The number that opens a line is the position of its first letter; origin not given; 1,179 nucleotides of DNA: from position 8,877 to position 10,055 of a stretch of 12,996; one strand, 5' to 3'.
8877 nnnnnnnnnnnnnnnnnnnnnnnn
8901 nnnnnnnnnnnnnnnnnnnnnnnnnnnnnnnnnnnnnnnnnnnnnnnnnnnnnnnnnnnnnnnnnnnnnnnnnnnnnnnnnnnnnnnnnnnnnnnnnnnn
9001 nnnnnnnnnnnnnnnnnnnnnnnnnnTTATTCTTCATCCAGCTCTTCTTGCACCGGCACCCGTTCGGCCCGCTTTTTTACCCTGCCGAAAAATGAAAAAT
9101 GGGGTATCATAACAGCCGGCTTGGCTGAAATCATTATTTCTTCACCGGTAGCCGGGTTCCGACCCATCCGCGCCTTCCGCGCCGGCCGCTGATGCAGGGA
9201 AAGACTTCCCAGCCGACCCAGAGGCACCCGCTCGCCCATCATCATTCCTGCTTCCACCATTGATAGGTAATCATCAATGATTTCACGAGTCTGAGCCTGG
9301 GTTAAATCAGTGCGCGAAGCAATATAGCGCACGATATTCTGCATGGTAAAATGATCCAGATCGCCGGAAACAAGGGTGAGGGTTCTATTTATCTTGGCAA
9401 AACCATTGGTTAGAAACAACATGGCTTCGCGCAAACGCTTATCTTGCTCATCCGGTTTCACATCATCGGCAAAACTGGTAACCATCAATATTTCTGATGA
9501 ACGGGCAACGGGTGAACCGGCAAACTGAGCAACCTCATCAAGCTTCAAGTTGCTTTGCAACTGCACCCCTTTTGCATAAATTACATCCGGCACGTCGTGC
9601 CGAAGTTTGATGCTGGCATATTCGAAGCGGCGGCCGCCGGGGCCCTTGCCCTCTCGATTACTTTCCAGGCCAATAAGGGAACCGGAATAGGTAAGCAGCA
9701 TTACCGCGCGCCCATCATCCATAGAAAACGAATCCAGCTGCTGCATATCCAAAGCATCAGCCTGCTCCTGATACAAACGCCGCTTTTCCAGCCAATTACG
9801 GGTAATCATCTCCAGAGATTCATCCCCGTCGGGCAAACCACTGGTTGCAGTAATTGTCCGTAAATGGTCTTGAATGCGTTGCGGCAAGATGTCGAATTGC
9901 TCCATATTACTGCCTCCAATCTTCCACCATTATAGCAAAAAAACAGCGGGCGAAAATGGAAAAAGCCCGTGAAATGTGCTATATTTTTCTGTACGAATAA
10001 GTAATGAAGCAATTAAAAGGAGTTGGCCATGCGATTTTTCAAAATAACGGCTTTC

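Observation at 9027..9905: HU/IHF-fold DNA-binding domain fused to an unknown ~190-aa N-terminal domain and overlapping an MFS transporter gene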

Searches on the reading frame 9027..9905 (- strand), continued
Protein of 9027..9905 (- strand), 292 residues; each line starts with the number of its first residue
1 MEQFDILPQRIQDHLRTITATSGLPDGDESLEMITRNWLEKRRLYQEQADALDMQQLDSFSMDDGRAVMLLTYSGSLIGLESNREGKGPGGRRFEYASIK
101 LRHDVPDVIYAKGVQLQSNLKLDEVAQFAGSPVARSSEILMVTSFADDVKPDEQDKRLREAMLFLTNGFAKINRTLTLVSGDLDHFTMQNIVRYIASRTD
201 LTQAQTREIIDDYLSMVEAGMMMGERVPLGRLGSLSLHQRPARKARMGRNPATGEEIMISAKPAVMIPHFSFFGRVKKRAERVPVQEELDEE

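Call 17: predict_structure(alignment_id=A1)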
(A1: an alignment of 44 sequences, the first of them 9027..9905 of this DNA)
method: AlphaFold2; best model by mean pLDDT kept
length: 292 residues; sequences in the alignment: 44
mean_pLDDT: 87.9   pTM: 0.69
mean pLDDT of the five models: 87.9, 87.0, 86.9, 85.7, 84.9
residues with pLDDT >= 90: 178; 70-90: 86; 50-70: 21; < 50: 7
segments of 3 or more residues with pLDDT < 50: 290-292
pLDDT, mean of each block of 10 residues (from residue 1): 88 89 85 91 94 96 97 93 76 84 64 95 96 93 97 93 86 67 67 84 90 91 95 96 96 95 97 90 71 44
secondary structure, 60 per line:
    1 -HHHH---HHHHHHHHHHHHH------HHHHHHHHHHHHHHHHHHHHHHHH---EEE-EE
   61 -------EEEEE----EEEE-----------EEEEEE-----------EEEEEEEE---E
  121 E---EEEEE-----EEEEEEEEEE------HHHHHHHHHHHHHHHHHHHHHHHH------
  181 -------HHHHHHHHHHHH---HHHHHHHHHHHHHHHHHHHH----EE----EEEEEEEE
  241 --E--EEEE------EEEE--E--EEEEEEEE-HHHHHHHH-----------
elements in order: H2-5 H9-21 H28-51 E55-57 E68-72 E77-80 E92-97 E109-116 E125-129 E135-144 H151-174 H188-199 H203-222 E233-240 E246-249 E256-259 E265-272 H274-281

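Call 37: search_protein_families(library=pfam, proteins=[L005:4346-5392:-, L006:4321-5286:-, L007:4341-5279:-, L008:11343-12380:-, L007:2366-4339:-, L007:1449-2336:-, L007:22-1437:-, L006:2425-2736:-], max_evalue=0.05)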
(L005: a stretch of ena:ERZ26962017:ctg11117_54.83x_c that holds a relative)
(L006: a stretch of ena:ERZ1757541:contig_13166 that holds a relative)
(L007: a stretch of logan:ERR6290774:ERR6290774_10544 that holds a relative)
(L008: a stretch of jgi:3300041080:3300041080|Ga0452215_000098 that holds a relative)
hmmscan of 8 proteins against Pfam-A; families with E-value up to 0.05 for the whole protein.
L005:4346-5392:- (348 aa): 1 family
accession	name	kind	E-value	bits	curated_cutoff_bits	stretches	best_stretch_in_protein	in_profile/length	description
PF00149.33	Metallophos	-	3.5e-05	24.8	21.5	1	66-296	4-159/191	Calcineurin-like phosphoesterase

L006:4321-5286:- (321 aa): 1 family
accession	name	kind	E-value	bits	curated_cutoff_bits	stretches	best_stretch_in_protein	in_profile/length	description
PF00149.33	Metallophos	-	4.8e-06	27.6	21.5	1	38-265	4-159/191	Calcineurin-like phosphoesterase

L007:4341-5279:- (312 aa): 1 family
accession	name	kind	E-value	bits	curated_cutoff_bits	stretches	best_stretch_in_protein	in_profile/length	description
PF00149.33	Metallophos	-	0.00075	20.4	21.5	1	38-211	3-117/191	Calcineurin-like phosphoesterase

L008:11343-12380:- (345 aa): 0 families

L007:2366-4339:- (657 aa): 6 families
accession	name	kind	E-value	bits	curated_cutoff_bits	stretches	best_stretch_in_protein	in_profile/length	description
PF00069.31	Pkinase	-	2.1e-56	191.7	31.7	1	11-263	1-256/263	Protein kinase domain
PF07714.23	PK_Tyr_Ser-Thr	-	1.8e-40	139.3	23.1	1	13-260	3-250/258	Protein tyrosine and serine/threonine kinase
PF03109.22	ABC1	-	5.1e-09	36.1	22.9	1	42-155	108-215/244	ABC1 atypical kinase-like domain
PF01636.29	APH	-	2e-05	24.9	23.2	1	110-155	150-198/239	Phosphotransferase enzyme family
PF14531.12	Kinase-like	-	0.018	14.8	25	1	118-217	156-256/289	Kinase-like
PF06293.20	Kdo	-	0.031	14.1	21.3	0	84-151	94-166/207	Lipopolysaccharide kinase (Kdo/WaaP) family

L007:1449-2336:- (295 aa): 1 family
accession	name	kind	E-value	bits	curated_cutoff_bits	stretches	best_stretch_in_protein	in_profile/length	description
PF16697.10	Yop-YscD_cpl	-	7.1e-14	52.3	33.2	1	205-291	1-89/94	Inner membrane component of T3SS, cytoplasmic domain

L007:22-1437:- (471 aa): 3 families
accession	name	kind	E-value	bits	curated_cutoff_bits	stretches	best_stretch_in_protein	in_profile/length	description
PF00092.34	VWA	-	9.5e-16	58.9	23.8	1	94-279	4-170/174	von Willebrand factor type A domain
PF13519.12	VWA_2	-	8.2e-11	42.9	27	1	94-208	3-107/107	von Willebrand factor type A domain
PF16697.10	Yop-YscD_cpl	-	0.0042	17.8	33.2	0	430-465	51-91/94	Inner membrane component of T3SS, cytoplasmic domain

L006:2425-2736:- (103 aa): 1 family
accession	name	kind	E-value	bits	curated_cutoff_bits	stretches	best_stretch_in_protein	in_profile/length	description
PF19907.4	DUF6380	-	0.0041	17.4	27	1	46-72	11-37/46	Family of unknown function (DUF6380)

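Call 56: find_homologous_proteins(query=A5, max_evalue=0.001)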
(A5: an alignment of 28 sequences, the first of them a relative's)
Query A5 (28 sequences) (176 aa, profile of the alignment): 165 proteins with E <= 0.001 among 2881 candidates; the best 120 are listed.
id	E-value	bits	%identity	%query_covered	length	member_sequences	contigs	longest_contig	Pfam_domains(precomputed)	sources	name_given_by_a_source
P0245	3.3e-68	247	100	100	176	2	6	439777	-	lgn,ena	-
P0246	1.1e-67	245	59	98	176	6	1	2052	-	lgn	-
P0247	2.9e-67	244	75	98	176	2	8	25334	-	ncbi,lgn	ncbi:MAG: hypothetical protein ACQETQ_10780 [Spirochaetota bacterium]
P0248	3.0e-67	244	80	99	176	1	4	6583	-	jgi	jgi:hypothetical protein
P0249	3.8e-67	243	61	98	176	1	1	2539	-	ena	-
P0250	3.9e-67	243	76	99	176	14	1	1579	-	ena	-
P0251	4.0e-67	243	57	98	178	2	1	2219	-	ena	-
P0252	4.0e-67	243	60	98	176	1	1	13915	-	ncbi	-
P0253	8.1e-67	242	66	98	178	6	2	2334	-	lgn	-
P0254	1.4e-66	242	75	99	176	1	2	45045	-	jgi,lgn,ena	jgi:hypothetical protein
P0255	1.4e-66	242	58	98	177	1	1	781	-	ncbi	-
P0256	1.4e-66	242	78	100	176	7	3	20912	-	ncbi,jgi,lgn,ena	jgi:hypothetical protein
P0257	2.4e-66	241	55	99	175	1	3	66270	-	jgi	-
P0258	3.3e-66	240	69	100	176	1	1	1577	-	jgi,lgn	-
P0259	4.5e-66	240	57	98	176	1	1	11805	-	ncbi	-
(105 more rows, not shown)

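Call 58: search_protein_families(library=padloc, proteins=[window:9027-9905:-, L007:5361-5891:-, L007:4341-5279:-, L007:2366-4339:-, L007:1449-2336:-, L007:22-1437:-], max_evalue=0.01)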
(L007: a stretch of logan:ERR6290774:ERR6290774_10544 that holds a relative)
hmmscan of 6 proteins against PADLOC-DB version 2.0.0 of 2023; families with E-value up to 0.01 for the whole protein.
window:9027-9905:- (292 aa): 0 families

L007:5361-5891:- (176 aa): 0 families

L007:4341-5279:- (312 aa): 0 families

L007:2366-4339:- (657 aa): 36 families (the best 25 are shown)
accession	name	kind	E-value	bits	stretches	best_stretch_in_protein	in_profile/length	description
PDLC04042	PD-T4-6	-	2.7e-83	278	1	7-280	7-280/292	-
PDLC04138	mad6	-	1.2e-77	260.4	1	9-280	51-321/659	mads_6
PDLC04053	PD-T4-6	-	1e-75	253.1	1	4-280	4-279/311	-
PDLC04061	PD-T4-6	-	1.1e-75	254.1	1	9-278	16-289/510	-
PDLC04060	PD-T4-6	-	9.6e-73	243.7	1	9-277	8-274/486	-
PDLC04043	PD-T4-6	-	1.2e-68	230.3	1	7-318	13-318/452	-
PDLC04054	PD-T4-6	-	1.5e-68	229.8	1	9-277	11-278/347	-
PDLC04047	PD-T4-6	-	3.7e-67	224.7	1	8-284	9-283/327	-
PDLC04064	PD-T4-6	-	1e-64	216.9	1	7-279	18-287/369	-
PDLC04039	PD-T4-6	-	5e-61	205.1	1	6-272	11-275/458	-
PDLC04041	PD-T4-6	-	1.4e-60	203.8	1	7-281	26-302/443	-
PDLC04052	PD-T4-6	-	4.8e-60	202.2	1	9-266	9-270/496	-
PDLC04057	PD-T4-6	-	1.3e-58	197.1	1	9-275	8-273/443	-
PDLC04055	PD-T4-6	-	6.6e-53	178.2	1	8-281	69-344/496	-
PDLC04050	PD-T4-6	-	1.1e-52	177.5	1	8-279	62-333/480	-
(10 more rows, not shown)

L007:1449-2336:- (295 aa): 0 families

L007:22-1437:- (471 aa): 0 families

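Call 76: search_solved_structures(query=L006:4321-5286:-, max_evalue=0.01)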
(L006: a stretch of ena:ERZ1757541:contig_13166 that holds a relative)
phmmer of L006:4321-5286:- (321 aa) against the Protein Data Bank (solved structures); distinct sequences matched with E-value up to 0.01: 0.

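Call 77: search_protein_families(library=ncbifam, proteins=[L006:4321-5286:-, L005:4346-5392:-, L007:5361-5891:-, L007:1449-2336:-, L007:22-1437:-, L007:2366-4339:-], max_evalue=0.01)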
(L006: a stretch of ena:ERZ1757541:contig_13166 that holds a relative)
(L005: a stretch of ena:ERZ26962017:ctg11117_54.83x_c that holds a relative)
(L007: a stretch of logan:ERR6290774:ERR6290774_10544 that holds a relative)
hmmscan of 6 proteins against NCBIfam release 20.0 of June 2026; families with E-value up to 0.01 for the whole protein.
L006:4321-5286:- (321 aa): 0 families

L005:4346-5392:- (348 aa): 0 families

L007:5361-5891:- (176 aa): 0 families

L007:1449-2336:- (295 aa): 1 family
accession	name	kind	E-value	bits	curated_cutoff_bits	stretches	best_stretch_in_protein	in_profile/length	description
TIGR02500.1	type_III_yscD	equivalog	8.2e-05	21.7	86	1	204-248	3-46/413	type III secretion system inner membrane ring subunit SctD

L007:22-1437:- (471 aa): 3 families
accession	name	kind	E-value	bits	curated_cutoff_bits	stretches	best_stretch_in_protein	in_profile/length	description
TIGR03436.1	acidobact_VWFA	subfamily_domain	2.6e-12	46.9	81.25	1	39-311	10-305/324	VWA domain-containing protein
TIGR02442.1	Cob-chelat-sub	hypoth_equivalog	0.0012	17.3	779.45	1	88-209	471-583/641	putative cobaltochelatase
NF010238.0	PRK13685.1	subfamily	0.0089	15.1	432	0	253-288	263-298/335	hypothetical protein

L007:2366-4339:- (657 aa): 24 families
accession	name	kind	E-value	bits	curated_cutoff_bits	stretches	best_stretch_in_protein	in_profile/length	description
NF033483.0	PknB_PASTA_kin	equivalog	1.3e-79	268.8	450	1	9-279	7-275/563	Stk1 family PASTA domain-containing Ser/Thr kinase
NF052427.1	StpK7MSMEG_1200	equivalog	6e-51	173.6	900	1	7-321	5-313/601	serine/threonine protein kinase StpK7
NF047741.1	antiphage_MADS6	equivalog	6e-50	170.4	460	2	110-280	302-468/612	methylation-associated defense system protein kinase MAD6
NF009651.0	PRK13184.1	equivalog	1.5e-40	139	839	1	8-272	1-290/932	serine/threonine-protein kinase PknD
NF038150.1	lanthi_synth_IV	equivalog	1.2e-35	123.1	650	1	9-286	189-473/851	class IV lanthionine synthetase LanL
NF053615.1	SerThrKinAfsKStmc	equivalog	4.3e-34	118.3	1300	1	5-223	9-224/809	protein serine/threonine kinase AfsK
TIGR03903.1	TOMM_kin_cyc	equivalog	2.3e-29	101.9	705.75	1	37-214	6-191/1267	TOMM system kinase/cyclase fusion protein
NF033442.0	BREX_PglW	equivalog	8.3e-22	76.8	990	1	7-273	202-487/1391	BREX system serine/threonine kinase PglW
NF038151.1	lanthi_synth_III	equivalog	1.9e-21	76.2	575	1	10-214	221-431/833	class III lanthionine synthetase LanKC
NF043056.1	T4SS_LegK1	equivalog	4.7e-14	51.9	550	1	73-204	145-282/516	Dot/Icm T4SS effector kinase LegK1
NF011463.0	PRK14879.1-4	equivalog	8.5e-11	41.7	188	1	14-158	31-164/237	Kae1-associated kinase Bud32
TIGR03724.2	arch_bud32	equivalog_domain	4.1e-09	36.2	125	1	51-158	37-135/193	KEOPS complex kinase/ATPase Bud32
NF011464.0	PRK14879.1-7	equivalog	2.9e-08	33.7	246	1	50-156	49-151/221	Kae1-associated kinase Bud32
TIGR01982.1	UbiB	equivalog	3.8e-06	25.7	487.55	1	68-155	220-304/436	2-polyprenylphenol 6-hydroxylase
NF011460.0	PRK14879.1-1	equivalog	5.4e-06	25.7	199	1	51-155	55-158/232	Kae1-associated kinase Bud32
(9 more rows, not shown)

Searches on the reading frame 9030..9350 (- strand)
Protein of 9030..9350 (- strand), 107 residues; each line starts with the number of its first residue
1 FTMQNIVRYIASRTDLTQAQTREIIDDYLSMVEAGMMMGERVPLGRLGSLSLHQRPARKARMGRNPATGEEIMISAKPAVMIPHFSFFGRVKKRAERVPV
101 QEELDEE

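Call 83: search_solved_structures(query=window:9030-9350:-, max_evalue=0.001, show_alignments=3)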
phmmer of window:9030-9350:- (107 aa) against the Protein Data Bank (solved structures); distinct sequences matched with E-value up to 0.001: 30.
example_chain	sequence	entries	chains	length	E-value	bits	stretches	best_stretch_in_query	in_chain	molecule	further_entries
2iie_A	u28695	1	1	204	6.6e-13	52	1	5-81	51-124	Integration host factor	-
2iif_A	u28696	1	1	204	6.7e-13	52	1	5-81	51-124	Integration host factor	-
5fbm_A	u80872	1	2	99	3.9e-09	39.9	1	3-85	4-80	DNA-binding protein HU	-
6n2l_A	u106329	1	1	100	2.3e-08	37.4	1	3-82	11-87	Histone family protein DNA-binding protein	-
4qjn_A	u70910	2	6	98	4.9e-08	36.4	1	5-89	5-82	DNA-binding protein HU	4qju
8hd5_A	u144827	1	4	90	5.4e-08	36.2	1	5-86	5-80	DNA-binding protein HU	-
5lvt_A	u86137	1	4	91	3.5e-07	33.7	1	3-86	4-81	DNA-binding protein HU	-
1ouz_B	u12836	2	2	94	7.4e-07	32.6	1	5-95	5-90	Integration Host Factor Beta-subunit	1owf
1ihf_B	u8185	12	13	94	7.4e-07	32.6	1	5-95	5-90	PROTEIN (INTEGRATION HOST FACTOR (BETA) (IHF)) | Integration Host Factor beta-subunit | Integration host factor subunit beta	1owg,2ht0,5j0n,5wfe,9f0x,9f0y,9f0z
3rhi_A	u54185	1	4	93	1.3e-06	31.8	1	5-85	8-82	DNA-binding protein HU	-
8flj_F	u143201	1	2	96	1.4e-06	31.7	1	7-89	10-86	Integration host factor subunit beta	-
1ihf_A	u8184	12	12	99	1.5e-06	31.6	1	5-96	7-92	PROTEIN (INTEGRATION HOST FACTOR (ALPHA) (IHF)) | Integration Host Factor Alpha-subunit | Integration host factor subunit alpha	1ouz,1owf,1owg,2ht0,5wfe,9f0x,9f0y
5j0n_I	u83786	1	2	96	1.8e-06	31.3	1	5-82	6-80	Integration host factor subunit alpha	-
9y7b_G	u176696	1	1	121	2.8e-06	30.8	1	5-95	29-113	Integration host factor subunit alpha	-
2o97_B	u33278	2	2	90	3.8e-06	30.3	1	5-85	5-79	DNA-binding protein HU-beta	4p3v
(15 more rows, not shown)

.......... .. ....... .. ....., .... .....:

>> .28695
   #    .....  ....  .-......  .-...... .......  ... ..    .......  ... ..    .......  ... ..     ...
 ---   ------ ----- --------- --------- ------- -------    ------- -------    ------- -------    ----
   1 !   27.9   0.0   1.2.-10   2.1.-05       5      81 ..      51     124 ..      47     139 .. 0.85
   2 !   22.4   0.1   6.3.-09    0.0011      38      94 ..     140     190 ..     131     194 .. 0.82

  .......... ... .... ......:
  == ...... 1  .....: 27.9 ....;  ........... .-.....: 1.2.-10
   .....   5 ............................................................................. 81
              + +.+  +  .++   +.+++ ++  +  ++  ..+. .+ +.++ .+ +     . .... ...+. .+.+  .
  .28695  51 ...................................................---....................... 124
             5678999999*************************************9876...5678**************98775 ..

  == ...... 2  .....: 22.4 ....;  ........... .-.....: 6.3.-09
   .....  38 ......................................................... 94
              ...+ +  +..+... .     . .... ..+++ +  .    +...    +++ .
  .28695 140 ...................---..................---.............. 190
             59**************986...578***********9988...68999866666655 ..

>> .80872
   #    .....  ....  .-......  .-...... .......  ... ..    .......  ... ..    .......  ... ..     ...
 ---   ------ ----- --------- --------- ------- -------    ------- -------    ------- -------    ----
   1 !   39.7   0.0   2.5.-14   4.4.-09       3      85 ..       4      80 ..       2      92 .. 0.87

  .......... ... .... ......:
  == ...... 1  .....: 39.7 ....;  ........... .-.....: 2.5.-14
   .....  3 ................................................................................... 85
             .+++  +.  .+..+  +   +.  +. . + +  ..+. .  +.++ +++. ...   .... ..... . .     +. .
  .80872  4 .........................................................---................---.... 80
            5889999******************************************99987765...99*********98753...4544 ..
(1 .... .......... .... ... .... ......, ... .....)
